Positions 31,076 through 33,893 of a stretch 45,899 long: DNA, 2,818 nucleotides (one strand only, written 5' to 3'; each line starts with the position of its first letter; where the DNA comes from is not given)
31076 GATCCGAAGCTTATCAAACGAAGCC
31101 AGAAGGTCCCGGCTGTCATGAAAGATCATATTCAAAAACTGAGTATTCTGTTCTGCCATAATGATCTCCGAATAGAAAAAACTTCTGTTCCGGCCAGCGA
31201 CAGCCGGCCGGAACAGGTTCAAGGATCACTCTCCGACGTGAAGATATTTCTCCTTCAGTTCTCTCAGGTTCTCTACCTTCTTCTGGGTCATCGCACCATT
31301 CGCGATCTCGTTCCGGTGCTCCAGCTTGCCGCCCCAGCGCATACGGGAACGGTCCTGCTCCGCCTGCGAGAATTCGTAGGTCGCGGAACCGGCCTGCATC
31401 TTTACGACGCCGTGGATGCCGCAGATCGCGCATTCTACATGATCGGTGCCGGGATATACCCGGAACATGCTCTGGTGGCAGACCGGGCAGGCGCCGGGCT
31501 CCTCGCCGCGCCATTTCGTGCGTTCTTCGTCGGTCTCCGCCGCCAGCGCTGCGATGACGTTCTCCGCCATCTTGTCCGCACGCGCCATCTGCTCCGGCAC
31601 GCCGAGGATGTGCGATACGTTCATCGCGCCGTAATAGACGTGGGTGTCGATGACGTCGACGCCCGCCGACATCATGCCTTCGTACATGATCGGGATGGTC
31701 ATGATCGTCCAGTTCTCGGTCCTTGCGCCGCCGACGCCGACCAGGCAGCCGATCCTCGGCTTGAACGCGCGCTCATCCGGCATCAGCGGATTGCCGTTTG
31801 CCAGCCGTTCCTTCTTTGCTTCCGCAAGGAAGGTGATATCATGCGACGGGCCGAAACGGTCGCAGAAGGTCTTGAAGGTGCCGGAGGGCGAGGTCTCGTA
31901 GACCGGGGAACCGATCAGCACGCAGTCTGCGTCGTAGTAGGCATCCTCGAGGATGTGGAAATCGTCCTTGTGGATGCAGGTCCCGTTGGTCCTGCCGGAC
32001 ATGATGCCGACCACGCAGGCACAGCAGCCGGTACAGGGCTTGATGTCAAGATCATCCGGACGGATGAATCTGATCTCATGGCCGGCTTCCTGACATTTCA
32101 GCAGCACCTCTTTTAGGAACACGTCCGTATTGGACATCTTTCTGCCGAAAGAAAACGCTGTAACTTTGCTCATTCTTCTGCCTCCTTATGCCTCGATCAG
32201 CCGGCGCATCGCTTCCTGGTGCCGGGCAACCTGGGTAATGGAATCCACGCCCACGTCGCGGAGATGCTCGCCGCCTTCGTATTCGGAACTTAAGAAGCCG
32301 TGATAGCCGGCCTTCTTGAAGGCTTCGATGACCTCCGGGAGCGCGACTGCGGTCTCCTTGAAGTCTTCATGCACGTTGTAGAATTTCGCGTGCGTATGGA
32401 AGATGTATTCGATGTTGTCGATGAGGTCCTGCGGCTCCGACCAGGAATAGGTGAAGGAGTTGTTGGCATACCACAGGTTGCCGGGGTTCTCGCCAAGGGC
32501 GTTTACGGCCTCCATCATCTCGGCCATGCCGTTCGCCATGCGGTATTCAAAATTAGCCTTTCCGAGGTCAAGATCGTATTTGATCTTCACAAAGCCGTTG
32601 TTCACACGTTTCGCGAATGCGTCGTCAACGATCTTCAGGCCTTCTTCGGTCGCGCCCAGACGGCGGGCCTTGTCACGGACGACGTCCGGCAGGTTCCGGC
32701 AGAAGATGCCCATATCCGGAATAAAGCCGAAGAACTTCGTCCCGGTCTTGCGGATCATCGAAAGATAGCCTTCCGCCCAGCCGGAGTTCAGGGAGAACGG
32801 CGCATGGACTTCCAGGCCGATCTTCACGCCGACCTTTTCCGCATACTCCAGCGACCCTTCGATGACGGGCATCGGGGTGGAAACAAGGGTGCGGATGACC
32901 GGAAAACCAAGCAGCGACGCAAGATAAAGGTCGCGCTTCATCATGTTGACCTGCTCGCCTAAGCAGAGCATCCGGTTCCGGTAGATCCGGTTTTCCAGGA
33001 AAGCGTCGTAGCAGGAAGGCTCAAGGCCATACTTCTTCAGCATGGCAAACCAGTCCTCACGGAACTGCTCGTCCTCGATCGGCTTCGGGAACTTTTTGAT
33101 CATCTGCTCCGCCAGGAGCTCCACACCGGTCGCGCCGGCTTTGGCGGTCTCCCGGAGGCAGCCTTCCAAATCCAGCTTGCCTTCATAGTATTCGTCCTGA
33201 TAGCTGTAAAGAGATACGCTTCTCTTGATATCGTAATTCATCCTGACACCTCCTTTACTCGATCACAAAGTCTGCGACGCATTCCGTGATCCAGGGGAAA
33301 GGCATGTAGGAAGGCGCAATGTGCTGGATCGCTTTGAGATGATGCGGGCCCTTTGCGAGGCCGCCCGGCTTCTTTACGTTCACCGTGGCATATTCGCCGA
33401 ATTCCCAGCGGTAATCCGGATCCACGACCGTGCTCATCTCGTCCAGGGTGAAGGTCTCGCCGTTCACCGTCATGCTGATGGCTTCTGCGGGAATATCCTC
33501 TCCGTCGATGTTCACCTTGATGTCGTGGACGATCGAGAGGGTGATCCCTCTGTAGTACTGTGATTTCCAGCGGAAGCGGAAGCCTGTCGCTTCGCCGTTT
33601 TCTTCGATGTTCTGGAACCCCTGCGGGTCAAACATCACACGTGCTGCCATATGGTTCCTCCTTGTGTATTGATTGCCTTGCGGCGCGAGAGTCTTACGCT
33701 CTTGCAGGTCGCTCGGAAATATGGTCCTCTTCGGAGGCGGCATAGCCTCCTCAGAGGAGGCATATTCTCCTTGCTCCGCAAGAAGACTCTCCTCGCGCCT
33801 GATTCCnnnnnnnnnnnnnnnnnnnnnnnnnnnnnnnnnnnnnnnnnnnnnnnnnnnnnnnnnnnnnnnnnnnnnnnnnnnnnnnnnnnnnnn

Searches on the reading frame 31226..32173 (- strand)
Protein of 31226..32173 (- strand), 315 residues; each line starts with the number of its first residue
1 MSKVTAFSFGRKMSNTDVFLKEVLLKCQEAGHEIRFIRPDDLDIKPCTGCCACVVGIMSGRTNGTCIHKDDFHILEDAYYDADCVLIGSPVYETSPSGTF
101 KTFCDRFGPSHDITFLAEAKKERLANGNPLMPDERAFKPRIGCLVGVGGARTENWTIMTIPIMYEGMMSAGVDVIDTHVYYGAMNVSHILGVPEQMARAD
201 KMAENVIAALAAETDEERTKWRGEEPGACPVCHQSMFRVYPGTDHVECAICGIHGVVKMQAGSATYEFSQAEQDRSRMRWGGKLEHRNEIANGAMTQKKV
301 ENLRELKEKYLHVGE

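Call 3: search_protein_families(library=pfam, proteins=[window:31226-32173:-], max_evalue=0.01)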
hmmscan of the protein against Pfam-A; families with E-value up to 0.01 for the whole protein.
window:31226-32173:- (315 aa): 1 family
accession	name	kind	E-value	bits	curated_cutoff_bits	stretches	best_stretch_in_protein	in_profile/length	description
PF03358.20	FMN_red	-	5e-14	52.6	24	1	11-148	11-115/152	NADPH-dependent FMN reductase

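Call 21: search_protein_families(library=ncbifam, proteins=[window:31226-32173:-], max_evalue=0.00001)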
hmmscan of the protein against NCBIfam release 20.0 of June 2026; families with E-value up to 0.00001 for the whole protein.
window:31226-32173:- (315 aa): 0 families

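Call 28: search_solved_structures(query=window:31226-32173:-, max_evalue=0.01, show_alignments=1)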
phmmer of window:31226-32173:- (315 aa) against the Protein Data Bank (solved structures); distinct sequences matched with E-value up to 0.01: 1.
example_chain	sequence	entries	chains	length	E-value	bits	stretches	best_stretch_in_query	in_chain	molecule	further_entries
7d38_A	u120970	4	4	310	1.8e-38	135.8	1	3-308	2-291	Cd1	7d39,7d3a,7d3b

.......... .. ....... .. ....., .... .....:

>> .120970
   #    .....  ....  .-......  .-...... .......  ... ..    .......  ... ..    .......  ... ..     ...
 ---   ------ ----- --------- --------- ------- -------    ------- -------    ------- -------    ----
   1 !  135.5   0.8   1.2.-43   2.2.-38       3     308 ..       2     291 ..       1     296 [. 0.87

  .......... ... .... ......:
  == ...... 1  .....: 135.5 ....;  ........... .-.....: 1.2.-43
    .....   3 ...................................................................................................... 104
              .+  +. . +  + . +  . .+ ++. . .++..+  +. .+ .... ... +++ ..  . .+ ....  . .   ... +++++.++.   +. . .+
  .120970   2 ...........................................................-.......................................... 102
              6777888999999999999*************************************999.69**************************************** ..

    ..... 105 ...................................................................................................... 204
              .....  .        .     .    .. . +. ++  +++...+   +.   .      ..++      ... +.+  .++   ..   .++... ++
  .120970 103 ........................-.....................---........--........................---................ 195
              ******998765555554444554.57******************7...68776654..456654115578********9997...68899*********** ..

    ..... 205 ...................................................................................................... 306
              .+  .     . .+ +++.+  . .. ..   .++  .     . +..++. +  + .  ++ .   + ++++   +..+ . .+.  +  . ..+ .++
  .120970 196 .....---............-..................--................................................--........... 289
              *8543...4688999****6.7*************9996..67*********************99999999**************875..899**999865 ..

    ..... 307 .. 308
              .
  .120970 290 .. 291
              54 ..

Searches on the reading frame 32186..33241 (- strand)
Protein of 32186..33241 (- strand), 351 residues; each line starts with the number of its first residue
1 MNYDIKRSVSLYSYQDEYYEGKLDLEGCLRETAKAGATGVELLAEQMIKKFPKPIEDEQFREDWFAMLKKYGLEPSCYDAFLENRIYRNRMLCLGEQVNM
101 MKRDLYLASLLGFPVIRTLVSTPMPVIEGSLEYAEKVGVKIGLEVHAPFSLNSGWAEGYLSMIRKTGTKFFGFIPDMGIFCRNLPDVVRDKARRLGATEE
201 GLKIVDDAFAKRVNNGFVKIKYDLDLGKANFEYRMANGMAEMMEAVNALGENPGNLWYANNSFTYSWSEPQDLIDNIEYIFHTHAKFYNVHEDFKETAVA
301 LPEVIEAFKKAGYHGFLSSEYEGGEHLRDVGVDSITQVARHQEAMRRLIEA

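Call 3: search_protein_families(library=pfam, proteins=[window:32186-33241:-], max_evalue=0.01)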
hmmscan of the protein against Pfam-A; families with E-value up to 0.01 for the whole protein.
window:32186-33241:- (351 aa): 1 family
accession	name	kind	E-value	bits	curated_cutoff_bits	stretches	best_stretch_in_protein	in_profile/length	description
PF01261.30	AP_endonuc_2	-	1.5e-12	48.2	31.1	2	30-178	2-160/249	Xylose isomerase-like TIM barrel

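Call 21: search_protein_families(library=ncbifam, proteins=[window:32186-33241:-], max_evalue=0.00001)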
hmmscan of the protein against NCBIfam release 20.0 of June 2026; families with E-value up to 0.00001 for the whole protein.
window:32186-33241:- (351 aa): 0 families

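Call 29: search_solved_structures(query=window:32186-33241:-, max_evalue=0.01, show_alignments=0)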
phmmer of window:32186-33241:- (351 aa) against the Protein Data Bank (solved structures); distinct sequences matched with E-value up to 0.01: 8.
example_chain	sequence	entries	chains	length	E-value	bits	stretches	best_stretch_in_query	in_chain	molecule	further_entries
8qvc_A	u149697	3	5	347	2.6e-70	240.2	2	4-214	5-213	Xylose isomerase-like TIM barrel domain-containing protein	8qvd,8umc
7bvs_A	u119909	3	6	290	7.2e-41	143.4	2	6-182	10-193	Sugar phosphate isomerase/epimerase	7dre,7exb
8qrz_A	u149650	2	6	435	5.2e-39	137.3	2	7-181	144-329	Sugar phosphate isomerase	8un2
7xrf_A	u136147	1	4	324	5.9e-37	130.5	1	4-341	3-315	AP_endonuc_2 domain-containing protein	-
7bvr_A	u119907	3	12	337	6.4e-37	130.4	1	4-345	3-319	AP_endonuc_2 domain-containing protein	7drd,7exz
9m3b_A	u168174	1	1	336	4.7e-35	124.2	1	5-349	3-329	P581a DgpC1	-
9m3a_A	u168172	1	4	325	2.2e-32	115.5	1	5-328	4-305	Xylose isomerase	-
7dnm_A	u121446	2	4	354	2.4e-29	105.5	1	5-350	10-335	AP_endonuc_2 domain-containing protein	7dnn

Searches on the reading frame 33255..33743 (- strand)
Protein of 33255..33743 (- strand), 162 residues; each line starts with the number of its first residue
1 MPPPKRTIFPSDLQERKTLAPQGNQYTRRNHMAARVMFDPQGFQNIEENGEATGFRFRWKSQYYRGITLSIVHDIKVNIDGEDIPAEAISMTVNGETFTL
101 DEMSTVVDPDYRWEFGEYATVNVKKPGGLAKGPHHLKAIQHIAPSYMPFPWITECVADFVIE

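Call 3: search_protein_families(library=pfam, proteins=[window:33255-33743:-], max_evalue=0.01)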
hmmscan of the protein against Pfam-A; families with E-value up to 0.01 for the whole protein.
window:33255-33743:- (162 aa): 1 family
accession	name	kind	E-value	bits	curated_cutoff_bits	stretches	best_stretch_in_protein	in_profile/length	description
PF19906.4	CGDB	-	6.5e-38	129.5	27.6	1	35-146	3-112/112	C-glycoside deglycosidase beta subunit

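Call 21: search_protein_families(library=ncbifam, proteins=[window:33255-33743:-], max_evalue=0.00001)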
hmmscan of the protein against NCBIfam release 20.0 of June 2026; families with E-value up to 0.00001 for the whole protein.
window:33255-33743:- (162 aa): 0 families

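Call 55: search_solved_structures(query=window:33255-33743:-, max_evalue=0.001)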
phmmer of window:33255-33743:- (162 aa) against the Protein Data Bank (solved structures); distinct sequences matched with E-value up to 0.001: 7.
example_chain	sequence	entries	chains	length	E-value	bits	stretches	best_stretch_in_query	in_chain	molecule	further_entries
7bvs_B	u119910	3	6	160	7.9e-19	71.2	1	38-148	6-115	DfgB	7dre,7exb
9m3b_B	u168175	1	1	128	2.6e-16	63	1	41-150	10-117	P581a DgpB1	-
7bvr_B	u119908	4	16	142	4.9e-15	58.9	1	42-148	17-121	DgpB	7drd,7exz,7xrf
8qrz_A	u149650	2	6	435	6.6e-14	55.2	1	35-148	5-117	Sugar phosphate isomerase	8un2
9m3a_B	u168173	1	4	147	1.2e-13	54.4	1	43-147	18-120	DUF6379 domain-containing protein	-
8umc_B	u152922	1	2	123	1.2e-12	51.1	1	54-153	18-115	DUF6379 domain-containing protein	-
8qvc_B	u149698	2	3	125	1.2e-12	51.1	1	54-154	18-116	DUF6379 domain-containing protein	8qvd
